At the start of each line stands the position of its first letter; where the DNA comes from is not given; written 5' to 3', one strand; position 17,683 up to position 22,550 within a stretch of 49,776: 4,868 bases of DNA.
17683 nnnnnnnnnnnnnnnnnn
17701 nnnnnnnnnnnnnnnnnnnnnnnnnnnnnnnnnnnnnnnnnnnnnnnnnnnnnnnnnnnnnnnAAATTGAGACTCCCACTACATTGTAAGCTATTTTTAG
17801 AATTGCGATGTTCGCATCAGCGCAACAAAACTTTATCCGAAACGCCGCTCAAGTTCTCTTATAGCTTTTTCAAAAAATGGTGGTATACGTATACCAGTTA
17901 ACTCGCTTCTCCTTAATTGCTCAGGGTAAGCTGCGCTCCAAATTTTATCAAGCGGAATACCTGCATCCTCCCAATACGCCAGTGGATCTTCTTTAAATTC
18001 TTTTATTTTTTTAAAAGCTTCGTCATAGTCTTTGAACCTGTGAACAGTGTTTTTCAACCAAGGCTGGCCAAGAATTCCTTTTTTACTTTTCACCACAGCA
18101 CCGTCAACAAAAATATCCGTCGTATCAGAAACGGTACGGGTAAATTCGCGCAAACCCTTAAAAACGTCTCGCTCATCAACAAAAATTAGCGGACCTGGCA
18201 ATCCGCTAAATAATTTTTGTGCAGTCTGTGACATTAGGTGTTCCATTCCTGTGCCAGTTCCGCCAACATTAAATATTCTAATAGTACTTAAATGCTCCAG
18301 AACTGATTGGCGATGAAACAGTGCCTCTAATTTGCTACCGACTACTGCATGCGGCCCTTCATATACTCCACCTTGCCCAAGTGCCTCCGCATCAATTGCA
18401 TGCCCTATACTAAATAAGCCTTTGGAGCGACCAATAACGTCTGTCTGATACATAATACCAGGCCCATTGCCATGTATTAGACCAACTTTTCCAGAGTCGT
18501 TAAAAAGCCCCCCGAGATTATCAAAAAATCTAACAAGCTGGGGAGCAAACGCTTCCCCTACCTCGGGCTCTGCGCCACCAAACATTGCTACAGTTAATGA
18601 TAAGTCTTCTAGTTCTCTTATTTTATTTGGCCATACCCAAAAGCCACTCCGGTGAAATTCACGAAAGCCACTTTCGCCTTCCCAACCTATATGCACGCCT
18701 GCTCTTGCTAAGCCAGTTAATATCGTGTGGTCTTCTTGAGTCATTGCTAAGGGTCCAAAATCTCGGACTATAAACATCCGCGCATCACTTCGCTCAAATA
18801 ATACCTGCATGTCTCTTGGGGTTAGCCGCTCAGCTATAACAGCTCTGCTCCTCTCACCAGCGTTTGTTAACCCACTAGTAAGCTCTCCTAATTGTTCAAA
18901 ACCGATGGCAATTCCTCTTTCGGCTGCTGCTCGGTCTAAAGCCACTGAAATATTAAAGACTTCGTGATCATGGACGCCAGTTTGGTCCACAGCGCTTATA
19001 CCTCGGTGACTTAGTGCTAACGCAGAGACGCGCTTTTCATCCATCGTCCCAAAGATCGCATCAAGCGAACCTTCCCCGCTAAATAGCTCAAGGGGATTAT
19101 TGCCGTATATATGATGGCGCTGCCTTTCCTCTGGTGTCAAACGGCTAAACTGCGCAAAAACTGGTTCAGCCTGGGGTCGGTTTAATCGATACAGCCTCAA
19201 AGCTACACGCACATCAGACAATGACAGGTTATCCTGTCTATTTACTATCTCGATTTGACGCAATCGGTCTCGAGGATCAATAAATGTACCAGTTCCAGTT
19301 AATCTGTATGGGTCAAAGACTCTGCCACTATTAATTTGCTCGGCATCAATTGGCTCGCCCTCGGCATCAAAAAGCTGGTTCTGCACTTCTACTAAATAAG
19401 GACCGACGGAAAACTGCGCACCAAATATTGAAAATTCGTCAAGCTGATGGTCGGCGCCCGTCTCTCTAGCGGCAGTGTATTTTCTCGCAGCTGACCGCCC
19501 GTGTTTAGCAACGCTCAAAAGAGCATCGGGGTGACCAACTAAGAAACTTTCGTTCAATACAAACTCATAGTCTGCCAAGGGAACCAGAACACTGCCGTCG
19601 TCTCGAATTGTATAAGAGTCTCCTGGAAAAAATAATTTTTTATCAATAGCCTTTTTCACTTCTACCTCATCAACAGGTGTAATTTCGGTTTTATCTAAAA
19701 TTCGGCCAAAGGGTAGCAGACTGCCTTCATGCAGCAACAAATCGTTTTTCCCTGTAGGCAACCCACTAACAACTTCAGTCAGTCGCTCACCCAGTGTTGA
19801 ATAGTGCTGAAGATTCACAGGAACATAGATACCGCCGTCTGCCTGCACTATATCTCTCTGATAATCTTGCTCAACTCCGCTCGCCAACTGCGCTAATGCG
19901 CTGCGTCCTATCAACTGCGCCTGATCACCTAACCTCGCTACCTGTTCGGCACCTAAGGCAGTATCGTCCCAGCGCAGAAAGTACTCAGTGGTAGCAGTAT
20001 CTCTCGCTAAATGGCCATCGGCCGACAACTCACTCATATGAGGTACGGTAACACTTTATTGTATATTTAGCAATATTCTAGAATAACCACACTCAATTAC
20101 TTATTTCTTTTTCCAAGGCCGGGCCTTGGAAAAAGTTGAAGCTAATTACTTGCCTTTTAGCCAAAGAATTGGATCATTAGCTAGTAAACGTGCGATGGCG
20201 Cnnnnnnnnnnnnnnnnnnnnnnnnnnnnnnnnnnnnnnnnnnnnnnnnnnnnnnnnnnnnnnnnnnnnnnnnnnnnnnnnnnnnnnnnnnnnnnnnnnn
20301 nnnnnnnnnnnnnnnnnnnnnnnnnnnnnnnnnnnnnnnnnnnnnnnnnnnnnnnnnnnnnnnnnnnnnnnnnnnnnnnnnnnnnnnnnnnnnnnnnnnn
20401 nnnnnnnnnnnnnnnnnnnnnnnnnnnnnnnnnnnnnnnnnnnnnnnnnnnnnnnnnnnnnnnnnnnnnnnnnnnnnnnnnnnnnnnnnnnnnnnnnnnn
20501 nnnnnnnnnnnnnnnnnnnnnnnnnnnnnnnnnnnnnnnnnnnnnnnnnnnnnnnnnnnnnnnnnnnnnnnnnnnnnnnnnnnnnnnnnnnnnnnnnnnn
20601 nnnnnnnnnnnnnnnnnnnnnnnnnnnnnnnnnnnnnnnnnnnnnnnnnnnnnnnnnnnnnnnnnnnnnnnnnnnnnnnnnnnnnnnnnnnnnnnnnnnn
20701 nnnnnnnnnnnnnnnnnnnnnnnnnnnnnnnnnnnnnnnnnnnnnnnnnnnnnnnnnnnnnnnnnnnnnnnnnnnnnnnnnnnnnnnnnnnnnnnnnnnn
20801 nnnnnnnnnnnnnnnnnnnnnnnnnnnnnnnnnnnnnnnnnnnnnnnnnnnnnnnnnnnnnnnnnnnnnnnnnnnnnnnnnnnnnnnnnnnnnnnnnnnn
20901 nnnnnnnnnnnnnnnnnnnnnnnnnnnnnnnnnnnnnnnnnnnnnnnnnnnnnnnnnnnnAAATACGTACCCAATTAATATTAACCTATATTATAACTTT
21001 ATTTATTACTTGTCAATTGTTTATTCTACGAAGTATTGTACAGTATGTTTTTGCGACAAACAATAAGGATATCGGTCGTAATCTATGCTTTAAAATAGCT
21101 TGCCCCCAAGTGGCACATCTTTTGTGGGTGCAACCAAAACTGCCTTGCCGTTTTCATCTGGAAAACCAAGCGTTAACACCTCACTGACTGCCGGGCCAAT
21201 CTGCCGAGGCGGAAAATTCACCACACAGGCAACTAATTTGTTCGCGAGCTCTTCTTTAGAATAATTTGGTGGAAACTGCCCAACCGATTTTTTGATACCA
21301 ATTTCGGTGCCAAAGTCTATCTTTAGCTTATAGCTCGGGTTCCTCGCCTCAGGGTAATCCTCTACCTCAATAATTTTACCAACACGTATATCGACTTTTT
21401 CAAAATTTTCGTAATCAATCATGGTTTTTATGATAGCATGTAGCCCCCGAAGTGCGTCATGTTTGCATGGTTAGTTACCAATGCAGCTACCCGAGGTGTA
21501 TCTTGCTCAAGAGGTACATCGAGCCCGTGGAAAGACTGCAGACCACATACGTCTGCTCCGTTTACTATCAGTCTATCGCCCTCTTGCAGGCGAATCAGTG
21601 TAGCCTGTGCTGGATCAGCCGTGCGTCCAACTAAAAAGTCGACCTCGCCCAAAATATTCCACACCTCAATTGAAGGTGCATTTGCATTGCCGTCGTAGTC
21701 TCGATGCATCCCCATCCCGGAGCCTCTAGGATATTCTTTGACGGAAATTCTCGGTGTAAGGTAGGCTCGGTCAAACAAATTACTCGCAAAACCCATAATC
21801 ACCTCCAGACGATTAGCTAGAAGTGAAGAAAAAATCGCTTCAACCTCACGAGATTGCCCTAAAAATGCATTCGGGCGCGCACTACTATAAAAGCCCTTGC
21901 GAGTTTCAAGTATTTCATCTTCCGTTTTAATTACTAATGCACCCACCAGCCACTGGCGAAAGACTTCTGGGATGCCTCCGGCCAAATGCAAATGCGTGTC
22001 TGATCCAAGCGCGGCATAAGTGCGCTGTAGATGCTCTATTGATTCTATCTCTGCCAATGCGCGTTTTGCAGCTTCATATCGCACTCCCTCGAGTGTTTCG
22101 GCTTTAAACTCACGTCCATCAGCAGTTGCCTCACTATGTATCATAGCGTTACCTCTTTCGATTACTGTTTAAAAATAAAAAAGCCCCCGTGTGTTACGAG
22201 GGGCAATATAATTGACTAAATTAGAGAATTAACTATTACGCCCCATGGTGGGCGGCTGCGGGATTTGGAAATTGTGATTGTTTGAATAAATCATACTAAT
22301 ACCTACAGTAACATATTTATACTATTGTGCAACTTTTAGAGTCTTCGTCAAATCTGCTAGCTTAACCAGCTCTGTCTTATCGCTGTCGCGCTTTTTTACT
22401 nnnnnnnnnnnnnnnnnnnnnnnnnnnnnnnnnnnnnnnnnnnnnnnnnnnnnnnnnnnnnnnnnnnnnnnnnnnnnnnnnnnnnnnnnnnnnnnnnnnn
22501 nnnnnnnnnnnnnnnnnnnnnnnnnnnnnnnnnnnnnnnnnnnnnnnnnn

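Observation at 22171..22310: Hidden leader-peptide attenuator (….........…) ahead of a 2OG-Fe(II) oxygenase and csaA, directly after proS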

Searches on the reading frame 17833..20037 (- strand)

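Call 6: search_protein_families(library=pfam, proteins=[window:17833-20037:-])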
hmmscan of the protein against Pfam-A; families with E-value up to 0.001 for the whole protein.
window:17833-20037:- (734 aa): 0 families

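Call 63: search_protein_families(library=ncbifam, proteins=[window:17833-20037:-], max_evalue=1)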
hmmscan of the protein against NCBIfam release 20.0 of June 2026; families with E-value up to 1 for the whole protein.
window:17833-20037:- (734 aa): 1 family
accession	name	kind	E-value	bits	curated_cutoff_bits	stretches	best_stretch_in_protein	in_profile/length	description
TIGR01633.1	phi3626_gp14_N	hypoth_equivalog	0.16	12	23.65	1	591-642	56-108/123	distal tail protein Dit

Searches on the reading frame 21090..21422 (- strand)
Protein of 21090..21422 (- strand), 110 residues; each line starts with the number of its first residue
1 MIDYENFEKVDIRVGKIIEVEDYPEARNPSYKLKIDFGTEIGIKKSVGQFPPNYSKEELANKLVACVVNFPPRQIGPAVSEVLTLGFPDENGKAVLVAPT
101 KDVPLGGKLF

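Call 6: search_protein_families(library=pfam, proteins=[window:21090-21422:-])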
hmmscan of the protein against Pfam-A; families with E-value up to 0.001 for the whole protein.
window:21090-21422:- (110 aa): 1 family
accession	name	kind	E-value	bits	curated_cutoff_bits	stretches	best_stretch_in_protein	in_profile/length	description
PF01588.26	tRNA_bind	-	2.3e-14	53.7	27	1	12-106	1-94/96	Putative tRNA binding domain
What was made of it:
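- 21090..21422 (-): Regulated gene 2: csaA/Trbp-type tRNA-binding protein, 110 aa, starting 5 nt after gene 1. Pfam PF01588 (call 6).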

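Call 63: search_protein_families(library=ncbifam, proteins=[window:21090-21422:-], max_evalue=1)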
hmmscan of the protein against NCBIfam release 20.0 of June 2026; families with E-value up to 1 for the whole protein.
window:21090-21422:- (110 aa): 9 families
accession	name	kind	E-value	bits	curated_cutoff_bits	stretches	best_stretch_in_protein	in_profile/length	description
NF007495.0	PRK10089.1-4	equivalog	3.2e-44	150.1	117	1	1-110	4-113/113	tRNA-binding protein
TIGR02222.1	chap_CsaA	subfamily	3e-41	139.8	119.65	1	4-109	1-106/107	export-related chaperone CsaA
NF007494.0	PRK10089.1-3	equivalog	4.9e-40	136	109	1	1-109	3-111/112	tRNA-binding protein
NF007493.0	PRK10089.1-2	equivalog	3.2e-38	130.2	160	1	2-109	4-111/112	tRNA-binding protein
NF007496.0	PRK10089.1-5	equivalog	1.1e-28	99.6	171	1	1-108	1-107/109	chaperone CsaA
TIGR00399.1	metG_C_term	equivalog_domain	3.8e-15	55.9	116.65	1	2-108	34-137/139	methionine--tRNA ligase subunit beta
NF001100.0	PRK00133.1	equivalog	3.3e-14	52.4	587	1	2-108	571-674/676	methionine--tRNA ligase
NF007492.0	PRK10089.1-1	equivalog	2.6e-13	49.9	150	1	2-108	4-108/110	tRNA-binding protein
NF008900.0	PRK12267.1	equivalog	1.7e-11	43.4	598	1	2-108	543-646/648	methionine--tRNA ligase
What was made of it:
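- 21090..21422 (-): NCBIfam NF007495 and TIGR02222, both above cut-off (call 63).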

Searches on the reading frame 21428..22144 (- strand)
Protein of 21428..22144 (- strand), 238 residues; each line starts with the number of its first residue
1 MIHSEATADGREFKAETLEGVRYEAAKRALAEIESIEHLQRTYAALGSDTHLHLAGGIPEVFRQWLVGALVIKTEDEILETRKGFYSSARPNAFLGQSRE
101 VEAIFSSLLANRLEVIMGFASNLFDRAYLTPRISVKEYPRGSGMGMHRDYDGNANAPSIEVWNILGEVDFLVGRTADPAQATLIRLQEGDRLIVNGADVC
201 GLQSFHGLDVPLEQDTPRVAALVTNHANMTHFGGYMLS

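Call 6: search_protein_families(library=pfam, proteins=[window:21428-22144:-])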
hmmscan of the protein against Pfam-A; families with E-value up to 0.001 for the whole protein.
window:21428-22144:- (238 aa): 1 family
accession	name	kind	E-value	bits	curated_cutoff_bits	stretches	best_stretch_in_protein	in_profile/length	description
PF13532.12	2OG-FeII_Oxy_2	-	0.00022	22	31.2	1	135-207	100-169/194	2OG-Fe(II) oxygenase superfamily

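Call 8: find_homologous_proteins(query=window:21428-22144:-)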
Query window:21428-22144:- (238 aa): 1 proteins with E <= 0.001 among 703 candidates.
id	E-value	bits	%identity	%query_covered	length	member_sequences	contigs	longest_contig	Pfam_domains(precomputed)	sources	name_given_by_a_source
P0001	1.2e-153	527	100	100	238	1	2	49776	-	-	-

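Call 12: find_encoding_contigs(protein=window:21428-22144:-, flank=6000)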
Protein window:21428-22144:- (238 aa): 2 contigs read that carry it; 2 places shown.
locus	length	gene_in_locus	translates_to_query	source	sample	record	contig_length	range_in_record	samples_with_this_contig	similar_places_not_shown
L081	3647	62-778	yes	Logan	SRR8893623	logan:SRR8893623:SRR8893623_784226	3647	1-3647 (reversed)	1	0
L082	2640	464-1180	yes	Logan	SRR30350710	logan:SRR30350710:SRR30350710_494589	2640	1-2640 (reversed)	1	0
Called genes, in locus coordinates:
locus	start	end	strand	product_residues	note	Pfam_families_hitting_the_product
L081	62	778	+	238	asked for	-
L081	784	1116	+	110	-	PF01588:tRNA_bind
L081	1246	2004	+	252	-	-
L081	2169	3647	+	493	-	?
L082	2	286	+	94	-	?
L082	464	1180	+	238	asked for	-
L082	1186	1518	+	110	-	PF01588:tRNA_bind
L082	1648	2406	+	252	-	-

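Call 30: search_protein_representatives(protein=window:21428-22144:-)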
Query: 238 residues. Proteins with E-value up to 0.001 (for the whole library): 3; up to 1e-10: 2; up to 1e-30: 2. The best 3 are listed.
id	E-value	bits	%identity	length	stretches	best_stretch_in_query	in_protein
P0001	3.7e-154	527.0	100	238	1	1-238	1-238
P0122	7.5e-32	126.9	37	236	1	11-227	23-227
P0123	1.5e-05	40.9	29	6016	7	141-180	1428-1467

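Call 31: find_encoding_contigs(protein=P0122, flank=5000, max_places=5)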
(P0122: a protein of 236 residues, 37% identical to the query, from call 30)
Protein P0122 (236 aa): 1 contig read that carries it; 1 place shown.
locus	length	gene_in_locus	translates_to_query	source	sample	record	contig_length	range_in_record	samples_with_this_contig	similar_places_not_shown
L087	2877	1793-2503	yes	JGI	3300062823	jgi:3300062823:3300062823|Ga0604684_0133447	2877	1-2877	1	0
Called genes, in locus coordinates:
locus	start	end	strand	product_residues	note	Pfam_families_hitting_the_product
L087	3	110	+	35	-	?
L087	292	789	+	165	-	-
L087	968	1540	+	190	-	-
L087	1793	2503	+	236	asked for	-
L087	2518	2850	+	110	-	PF01588:tRNA_bind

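Call 40: find_homologous_proteins(query=A3, max_evalue=0.001)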
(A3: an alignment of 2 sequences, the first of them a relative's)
Query A3 (2 sequences) (238 aa, profile of the alignment): 2 proteins with E <= 0.001 among 7138 candidates.
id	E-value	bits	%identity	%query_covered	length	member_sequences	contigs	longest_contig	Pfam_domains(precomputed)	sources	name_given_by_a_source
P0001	1.0e-133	463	100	100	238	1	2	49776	-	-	-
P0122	2.0e-130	452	35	92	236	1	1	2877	-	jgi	jgi:hypothetical protein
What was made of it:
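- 21428..22144 (-): Regulated gene 1: a 238-aa orphan, probably a divergent AlkB-like 2OG/Fe(II) oxygenase. Its SD is GAGGT at 22155-22151. Only 2 family members are known (calls 8, 30, 40).
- Tried and rejected: The word-based search, the exhaustive HMMER search and the profile search all found only P0122 (calls 8, 30, 40).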

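Call 41: find_related_loci(query=A3, collection=metagenome_contigs, flank=3000)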
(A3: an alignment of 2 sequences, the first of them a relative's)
Query A3 (238 aa) in metagenome_contigs; peptide patterns used: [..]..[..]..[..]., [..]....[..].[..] (x = any residue, [..] = any of these).
210 stretches matched a pattern, but none encodes a relative of the query by tblastn (E <= 1e-3).
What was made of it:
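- Tried and rejected: The protein-pattern metagenome scan found nothing (call 41).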

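Call 45: search_protein_families(library=pfam, proteins=[P0122, L087:292-789:+, L087:968-1540:+, L087:2518-2850:+, window:21428-22144:-], max_evalue=1)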
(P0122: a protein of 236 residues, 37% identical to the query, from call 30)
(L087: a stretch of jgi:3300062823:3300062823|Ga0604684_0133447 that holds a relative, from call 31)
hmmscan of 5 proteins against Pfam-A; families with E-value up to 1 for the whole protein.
P0122 (236 aa): 1 family
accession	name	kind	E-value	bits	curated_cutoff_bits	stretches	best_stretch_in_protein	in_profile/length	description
PF13532.12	2OG-FeII_Oxy_2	-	0.0088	16.7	31.2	1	97-198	73-163/194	2OG-Fe(II) oxygenase superfamily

L087:292-789:+ (165 aa): 0 families

L087:968-1540:+ (190 aa): 1 family
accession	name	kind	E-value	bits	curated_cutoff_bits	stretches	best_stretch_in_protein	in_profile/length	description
PF20011.4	fvmJAB_N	-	0.13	12.7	27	1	123-174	37-87/158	JAB N-terminal domain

L087:2518-2850:+ (110 aa): 4 families
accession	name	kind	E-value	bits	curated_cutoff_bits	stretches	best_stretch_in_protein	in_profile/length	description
PF01588.26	tRNA_bind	-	3.3e-12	46.8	27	1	12-106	1-94/96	Putative tRNA binding domain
PF16577.11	UBA_5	-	0.016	15.7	27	1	72-107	14-48/62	UBA domain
PF24364.1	DUF7520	-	0.12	12.8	27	1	47-87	21-60/78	Family of unknown function (DUF7520)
PF01853.24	MOZ_SAS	-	0.15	12.1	32.2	1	47-106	61-122/180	MOZ/SAS family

window:21428-22144:- (238 aa): 2 families
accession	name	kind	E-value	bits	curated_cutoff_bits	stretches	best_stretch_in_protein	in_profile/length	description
PF13532.12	2OG-FeII_Oxy_2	-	0.00022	22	31.2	1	135-207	100-169/194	2OG-Fe(II) oxygenase superfamily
PF08699.15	ArgoL1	-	0.12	12.4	22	1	78-91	21-34/52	Argonaute linker 1 domain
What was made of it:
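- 21428..22144 (-): Pfam PF13532 at E 2e-4, below the cut-off (calls 6, 45).
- On 2OG-Fe(II) oxygenase superfamily (AlkB-like, PF13532), for the downstream 238-aa protein: Scores of 22.0 and 16.7 bits against a cut-off of 31.2 (calls 6, 45).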

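Call 52: predict_structure(alignment_id=A3)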
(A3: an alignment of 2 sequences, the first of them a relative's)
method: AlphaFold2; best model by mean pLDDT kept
length: 238 residues; sequences in the alignment: 2
mean_pLDDT: 33.4   pTM: 0.31
mean pLDDT of the five models: 33.4, 30.8, 30.5, 30.2, 29.1
residues with pLDDT >= 90: 0; 70-90: 0; 50-70: 15; < 50: 223
segments of 3 or more residues with pLDDT < 50: 1-160, 162-166, 173-178, 188-191, 194-238
pLDDT, mean of each block of 10 residues (from residue 1): 26 24 31 36 32 33 30 30 27 33 38 32 24 26 27 39 48 46 51 41 30 37 34 24
secondary structure, 60 per line:
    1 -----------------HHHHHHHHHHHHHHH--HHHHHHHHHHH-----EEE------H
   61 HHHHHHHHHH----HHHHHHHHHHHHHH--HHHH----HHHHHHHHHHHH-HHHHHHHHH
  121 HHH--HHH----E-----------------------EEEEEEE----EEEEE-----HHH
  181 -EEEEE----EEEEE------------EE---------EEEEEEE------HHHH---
elements in order: H18-32 H35-45 E51-53 H60-70 H75-88 H91-94 H99-110 H112-123 E157-163 E168-172 E182-186 E191-195 E219-225 H232-235
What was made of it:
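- On 2OG-Fe(II) oxygenase superfamily (AlkB-like, PF13532), for the downstream 238-aa protein: The AF2 model is unusable, with pLDDT 33 (call 52).
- Tried and rejected: AlphaFold2 on the two-sequence alignment failed (pLDDT 33, call 52), so I ran no fold search.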

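Call 62: search_solved_structures(query=A3, max_evalue=10, show_alignments=2)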
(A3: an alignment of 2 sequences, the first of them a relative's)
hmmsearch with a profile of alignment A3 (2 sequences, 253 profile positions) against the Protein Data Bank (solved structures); distinct sequences matched with E-value up to 10: 1.
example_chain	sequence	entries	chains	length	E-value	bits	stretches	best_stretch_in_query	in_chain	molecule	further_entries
5xeg_A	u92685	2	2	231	0.19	14.3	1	144-212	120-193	Oxidoreductase, 2OG-Fe oxygenase family protein, putative, expressed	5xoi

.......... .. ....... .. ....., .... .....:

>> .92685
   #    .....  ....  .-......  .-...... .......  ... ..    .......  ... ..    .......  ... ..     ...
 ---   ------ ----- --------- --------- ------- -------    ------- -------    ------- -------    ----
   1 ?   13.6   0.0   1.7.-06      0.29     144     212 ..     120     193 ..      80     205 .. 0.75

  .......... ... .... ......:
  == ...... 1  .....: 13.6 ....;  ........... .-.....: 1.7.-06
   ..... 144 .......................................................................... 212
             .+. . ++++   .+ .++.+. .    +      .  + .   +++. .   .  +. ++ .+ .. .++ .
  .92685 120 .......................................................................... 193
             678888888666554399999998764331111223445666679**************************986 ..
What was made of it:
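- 21428..22144 (-): Weak PDB hit 5xeg (call 62).
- On 2OG-Fe(II) oxygenase superfamily (AlkB-like, PF13532), for the downstream 238-aa protein: PDB 5xeg at E 0.19 (call 62).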

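Call 63: search_protein_families(library=ncbifam, proteins=[P0001, P0122], max_evalue=1)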
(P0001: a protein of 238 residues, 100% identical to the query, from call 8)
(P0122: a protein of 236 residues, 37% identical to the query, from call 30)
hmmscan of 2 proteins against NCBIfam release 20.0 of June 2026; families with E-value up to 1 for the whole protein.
P0001 (238 aa): 0 families

P0122 (236 aa): 0 families

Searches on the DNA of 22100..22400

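Call 27: search_rna_families(source=window, start=22100, end=22400, threshold=evalue, max_evalue=10)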
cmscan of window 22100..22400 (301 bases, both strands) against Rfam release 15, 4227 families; matches with E-value up to 10: 8.
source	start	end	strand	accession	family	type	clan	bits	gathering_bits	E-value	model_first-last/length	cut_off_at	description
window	22158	22305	+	RF00540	snopsi18S-1854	Gene; snRNA; snoRNA; HACA-box;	-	16.2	40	3.2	1-156/156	no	Small nucleolar RNA psi18S-1854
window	22176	22254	-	RF02537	TarA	Gene; sRNA;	-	15.8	80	2.8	1-99/99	no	Vibrio ToxT activated RNA TarA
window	22168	22326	-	RF00557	L10_leader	Cis-reg; leader;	-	15.3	44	2.7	1-138/138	no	Ribosomal protein L10 leader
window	22172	22206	+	RF02416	TCV_H4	Cis-reg;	-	15.3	50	4.8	1-51/51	no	Turnip crinkle virus 3'UTR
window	22175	22263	-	RF02837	anti-hemB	Gene; sRNA;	-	14.8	49.5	0.46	1-81/81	no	Burkholderia RNA 7 (anti-hemB)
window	22175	22237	-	RF01859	Phe_leader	Cis-reg; leader;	-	14.6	55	6.9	1-125/125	no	Phenylalanine leader peptide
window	22171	22206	-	RF02162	XIST_A_REPEAT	Gene; sRNA;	-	14.3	33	1.1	1-37/37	no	XIST RNA A repeat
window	22231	22254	+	RF01244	snR4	Gene; snRNA; snoRNA; CD-box;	-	11.3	37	9.7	1-187/187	no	Small nucleolar RNA snR4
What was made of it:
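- On Rfam leader / cis-regulatory families (Phe_leader, L10_leader, Mg_sensor, T-box, etc.): The best permissive hits are 14-16 bits against thresholds of 33-80 (call 27).
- Closest known: Classical amino-acid operon attenuators. Different: Phe_leader scores 14.6 bits against a 55-bit gathering score, which reflects only the terminator (call 27).
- There is no T-box or any other Rfam match, even at E up to 10 (call 27).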
